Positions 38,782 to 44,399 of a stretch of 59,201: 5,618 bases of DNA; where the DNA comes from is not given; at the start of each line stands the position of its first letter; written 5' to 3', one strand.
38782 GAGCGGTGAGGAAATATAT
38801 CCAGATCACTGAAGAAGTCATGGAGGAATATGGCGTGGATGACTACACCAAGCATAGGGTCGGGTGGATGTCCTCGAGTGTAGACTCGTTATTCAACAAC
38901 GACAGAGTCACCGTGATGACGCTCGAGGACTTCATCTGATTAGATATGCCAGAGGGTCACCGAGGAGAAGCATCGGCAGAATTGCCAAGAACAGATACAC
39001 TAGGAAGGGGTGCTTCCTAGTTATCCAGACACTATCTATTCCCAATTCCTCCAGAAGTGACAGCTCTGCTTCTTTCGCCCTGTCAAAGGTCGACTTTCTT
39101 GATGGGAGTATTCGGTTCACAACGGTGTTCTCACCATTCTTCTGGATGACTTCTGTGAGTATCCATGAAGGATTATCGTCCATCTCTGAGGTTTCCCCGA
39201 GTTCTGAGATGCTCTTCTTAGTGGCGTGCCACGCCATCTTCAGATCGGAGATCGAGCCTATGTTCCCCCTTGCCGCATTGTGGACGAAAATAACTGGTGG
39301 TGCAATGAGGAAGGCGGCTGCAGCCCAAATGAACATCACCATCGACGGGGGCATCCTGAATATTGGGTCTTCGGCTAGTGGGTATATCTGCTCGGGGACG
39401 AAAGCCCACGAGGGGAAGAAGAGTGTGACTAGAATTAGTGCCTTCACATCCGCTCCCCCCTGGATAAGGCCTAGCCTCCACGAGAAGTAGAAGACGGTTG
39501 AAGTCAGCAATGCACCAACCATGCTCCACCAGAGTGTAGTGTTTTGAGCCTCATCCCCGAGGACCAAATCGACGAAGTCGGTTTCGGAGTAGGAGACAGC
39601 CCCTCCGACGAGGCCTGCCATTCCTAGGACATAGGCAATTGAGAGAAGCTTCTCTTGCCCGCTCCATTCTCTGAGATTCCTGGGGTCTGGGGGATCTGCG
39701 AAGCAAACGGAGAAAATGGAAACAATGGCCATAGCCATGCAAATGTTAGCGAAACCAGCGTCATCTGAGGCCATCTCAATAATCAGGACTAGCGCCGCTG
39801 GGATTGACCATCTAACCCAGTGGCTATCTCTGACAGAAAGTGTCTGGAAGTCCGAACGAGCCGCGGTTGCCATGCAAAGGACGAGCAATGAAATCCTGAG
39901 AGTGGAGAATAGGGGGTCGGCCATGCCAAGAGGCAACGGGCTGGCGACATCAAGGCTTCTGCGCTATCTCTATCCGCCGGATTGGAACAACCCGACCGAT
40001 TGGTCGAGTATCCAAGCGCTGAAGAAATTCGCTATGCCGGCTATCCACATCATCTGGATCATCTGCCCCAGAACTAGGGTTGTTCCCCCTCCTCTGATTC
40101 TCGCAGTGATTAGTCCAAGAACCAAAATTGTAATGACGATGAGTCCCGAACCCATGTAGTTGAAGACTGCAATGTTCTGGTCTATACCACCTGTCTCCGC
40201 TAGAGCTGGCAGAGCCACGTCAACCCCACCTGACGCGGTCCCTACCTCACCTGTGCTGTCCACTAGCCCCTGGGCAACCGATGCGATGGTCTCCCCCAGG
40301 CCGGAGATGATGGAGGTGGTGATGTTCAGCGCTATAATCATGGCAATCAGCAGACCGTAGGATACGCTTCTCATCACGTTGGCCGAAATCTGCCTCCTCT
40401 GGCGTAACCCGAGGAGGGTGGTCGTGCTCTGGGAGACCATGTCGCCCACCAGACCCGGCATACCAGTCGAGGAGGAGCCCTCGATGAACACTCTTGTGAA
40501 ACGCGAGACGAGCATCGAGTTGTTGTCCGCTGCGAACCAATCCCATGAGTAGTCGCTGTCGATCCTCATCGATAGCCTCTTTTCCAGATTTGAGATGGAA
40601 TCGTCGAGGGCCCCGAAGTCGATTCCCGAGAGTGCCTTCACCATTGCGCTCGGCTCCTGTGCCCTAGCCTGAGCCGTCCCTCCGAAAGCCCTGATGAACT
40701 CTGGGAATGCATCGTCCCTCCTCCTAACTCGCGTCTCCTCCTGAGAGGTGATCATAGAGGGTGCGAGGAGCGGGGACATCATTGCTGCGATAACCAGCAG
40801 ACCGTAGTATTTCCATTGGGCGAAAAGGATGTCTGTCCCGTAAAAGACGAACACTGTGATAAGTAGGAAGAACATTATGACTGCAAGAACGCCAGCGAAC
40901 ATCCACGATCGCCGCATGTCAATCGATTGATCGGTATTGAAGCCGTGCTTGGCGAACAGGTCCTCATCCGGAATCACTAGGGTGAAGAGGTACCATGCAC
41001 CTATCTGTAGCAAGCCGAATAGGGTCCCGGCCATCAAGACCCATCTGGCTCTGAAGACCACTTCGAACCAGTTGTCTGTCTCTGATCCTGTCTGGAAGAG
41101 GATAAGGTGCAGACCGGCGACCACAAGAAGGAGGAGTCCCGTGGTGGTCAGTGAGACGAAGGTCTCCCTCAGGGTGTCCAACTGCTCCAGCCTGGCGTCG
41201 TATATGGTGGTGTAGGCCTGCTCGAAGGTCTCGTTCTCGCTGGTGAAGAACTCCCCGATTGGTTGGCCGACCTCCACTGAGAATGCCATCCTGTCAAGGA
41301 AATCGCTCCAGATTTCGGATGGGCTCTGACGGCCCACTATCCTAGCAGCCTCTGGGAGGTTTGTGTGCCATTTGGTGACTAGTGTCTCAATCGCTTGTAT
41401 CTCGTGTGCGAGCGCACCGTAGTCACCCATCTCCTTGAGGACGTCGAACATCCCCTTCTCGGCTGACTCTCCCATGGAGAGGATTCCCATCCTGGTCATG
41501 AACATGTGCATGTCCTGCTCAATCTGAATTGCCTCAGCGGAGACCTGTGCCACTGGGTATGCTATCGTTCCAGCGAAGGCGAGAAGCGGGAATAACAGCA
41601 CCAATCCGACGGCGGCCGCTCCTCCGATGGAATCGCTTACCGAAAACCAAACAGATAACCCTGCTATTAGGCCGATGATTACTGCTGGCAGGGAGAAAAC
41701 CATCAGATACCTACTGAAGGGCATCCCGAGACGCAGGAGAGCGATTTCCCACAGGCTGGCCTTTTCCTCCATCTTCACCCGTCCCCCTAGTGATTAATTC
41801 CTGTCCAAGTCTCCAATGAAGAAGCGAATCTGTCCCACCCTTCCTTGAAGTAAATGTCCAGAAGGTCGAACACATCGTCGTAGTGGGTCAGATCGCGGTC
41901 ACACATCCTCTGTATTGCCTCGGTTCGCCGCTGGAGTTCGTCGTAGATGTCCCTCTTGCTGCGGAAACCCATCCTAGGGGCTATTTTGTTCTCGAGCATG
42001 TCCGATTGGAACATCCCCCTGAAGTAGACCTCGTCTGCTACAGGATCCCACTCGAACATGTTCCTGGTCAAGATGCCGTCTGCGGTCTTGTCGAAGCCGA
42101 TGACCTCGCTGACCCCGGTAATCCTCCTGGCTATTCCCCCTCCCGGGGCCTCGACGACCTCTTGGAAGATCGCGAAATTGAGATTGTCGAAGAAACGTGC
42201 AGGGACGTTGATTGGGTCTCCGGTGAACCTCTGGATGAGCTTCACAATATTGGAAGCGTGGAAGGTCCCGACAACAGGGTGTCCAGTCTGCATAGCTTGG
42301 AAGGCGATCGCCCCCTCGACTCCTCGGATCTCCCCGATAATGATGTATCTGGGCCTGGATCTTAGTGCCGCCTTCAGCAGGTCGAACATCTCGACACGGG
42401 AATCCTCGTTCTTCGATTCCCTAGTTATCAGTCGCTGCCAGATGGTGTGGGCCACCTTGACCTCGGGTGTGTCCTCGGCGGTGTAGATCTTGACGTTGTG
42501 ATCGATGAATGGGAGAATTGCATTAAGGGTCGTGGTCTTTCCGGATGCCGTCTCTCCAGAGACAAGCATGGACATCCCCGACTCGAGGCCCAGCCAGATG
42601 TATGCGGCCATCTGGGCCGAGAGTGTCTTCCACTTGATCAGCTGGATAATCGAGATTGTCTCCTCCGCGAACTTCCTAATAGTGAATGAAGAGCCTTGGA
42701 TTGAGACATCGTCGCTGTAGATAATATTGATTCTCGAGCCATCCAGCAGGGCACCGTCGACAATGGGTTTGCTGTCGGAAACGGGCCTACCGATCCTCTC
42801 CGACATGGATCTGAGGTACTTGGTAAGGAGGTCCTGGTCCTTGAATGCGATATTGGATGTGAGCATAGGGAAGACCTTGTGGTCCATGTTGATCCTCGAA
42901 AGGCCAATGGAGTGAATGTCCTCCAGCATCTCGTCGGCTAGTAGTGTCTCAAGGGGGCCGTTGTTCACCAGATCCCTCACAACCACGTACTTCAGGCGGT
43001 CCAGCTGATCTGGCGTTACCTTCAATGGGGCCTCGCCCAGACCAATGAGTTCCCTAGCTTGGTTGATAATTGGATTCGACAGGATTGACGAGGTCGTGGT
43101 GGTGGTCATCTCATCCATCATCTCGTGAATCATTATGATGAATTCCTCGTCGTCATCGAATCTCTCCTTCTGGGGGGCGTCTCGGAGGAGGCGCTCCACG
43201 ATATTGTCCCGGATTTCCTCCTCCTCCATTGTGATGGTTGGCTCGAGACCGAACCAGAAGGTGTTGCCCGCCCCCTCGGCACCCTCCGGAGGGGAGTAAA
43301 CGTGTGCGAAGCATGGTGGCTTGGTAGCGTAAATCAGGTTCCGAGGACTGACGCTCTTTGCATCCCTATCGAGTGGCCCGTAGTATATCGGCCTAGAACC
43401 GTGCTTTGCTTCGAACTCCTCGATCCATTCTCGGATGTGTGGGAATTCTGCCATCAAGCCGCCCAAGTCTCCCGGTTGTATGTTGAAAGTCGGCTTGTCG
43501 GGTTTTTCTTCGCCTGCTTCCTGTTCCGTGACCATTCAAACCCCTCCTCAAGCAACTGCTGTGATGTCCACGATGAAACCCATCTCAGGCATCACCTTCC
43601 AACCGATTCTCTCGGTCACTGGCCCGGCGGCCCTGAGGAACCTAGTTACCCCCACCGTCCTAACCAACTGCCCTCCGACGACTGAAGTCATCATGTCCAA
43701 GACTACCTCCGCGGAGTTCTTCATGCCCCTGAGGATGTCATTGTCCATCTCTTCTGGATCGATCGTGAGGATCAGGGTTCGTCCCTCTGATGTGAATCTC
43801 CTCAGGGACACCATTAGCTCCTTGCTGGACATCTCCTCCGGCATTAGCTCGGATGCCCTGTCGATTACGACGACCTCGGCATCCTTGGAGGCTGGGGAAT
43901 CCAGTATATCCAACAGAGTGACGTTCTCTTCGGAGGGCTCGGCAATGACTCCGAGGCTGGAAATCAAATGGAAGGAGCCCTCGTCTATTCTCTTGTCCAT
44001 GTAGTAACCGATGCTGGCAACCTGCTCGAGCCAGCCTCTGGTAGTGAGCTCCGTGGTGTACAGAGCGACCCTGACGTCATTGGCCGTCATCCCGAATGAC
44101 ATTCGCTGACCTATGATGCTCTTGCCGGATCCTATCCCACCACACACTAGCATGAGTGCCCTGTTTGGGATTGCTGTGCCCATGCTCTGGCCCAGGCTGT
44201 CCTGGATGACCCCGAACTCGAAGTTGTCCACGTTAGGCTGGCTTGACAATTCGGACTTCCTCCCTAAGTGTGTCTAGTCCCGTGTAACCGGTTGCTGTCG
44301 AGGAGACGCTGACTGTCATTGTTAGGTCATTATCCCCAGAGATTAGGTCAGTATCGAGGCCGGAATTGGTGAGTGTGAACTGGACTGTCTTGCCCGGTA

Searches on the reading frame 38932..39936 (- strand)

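Call 14: search_protein_families(library=pfam, proteins=[window:38932-39936:-], max_evalue=0.01)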
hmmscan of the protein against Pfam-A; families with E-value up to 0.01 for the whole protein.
window:38932-39936:- (334 aa): 2 families
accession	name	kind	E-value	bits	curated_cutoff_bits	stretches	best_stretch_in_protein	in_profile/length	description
PF06847.16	Arc_PepC_II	-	2.2e-06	28.6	29.9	1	259-327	23-92/93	Archaeal Peptidase A24 C-terminus Type II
PF01478.23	Peptidase_A24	-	0.0054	17.6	26.5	0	129-199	39-89/104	Type IV leader peptidase family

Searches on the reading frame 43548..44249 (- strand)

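Call 14: search_protein_families(library=pfam, proteins=[window:43548-44249:-], max_evalue=0.01)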
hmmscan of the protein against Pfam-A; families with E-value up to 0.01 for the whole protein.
window:43548-44249:- (233 aa): 1 family
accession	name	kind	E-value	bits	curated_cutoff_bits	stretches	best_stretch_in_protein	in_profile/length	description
PF06745.19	ATPase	-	1.7e-10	41.1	26.6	1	25-202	14-203/231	KaiC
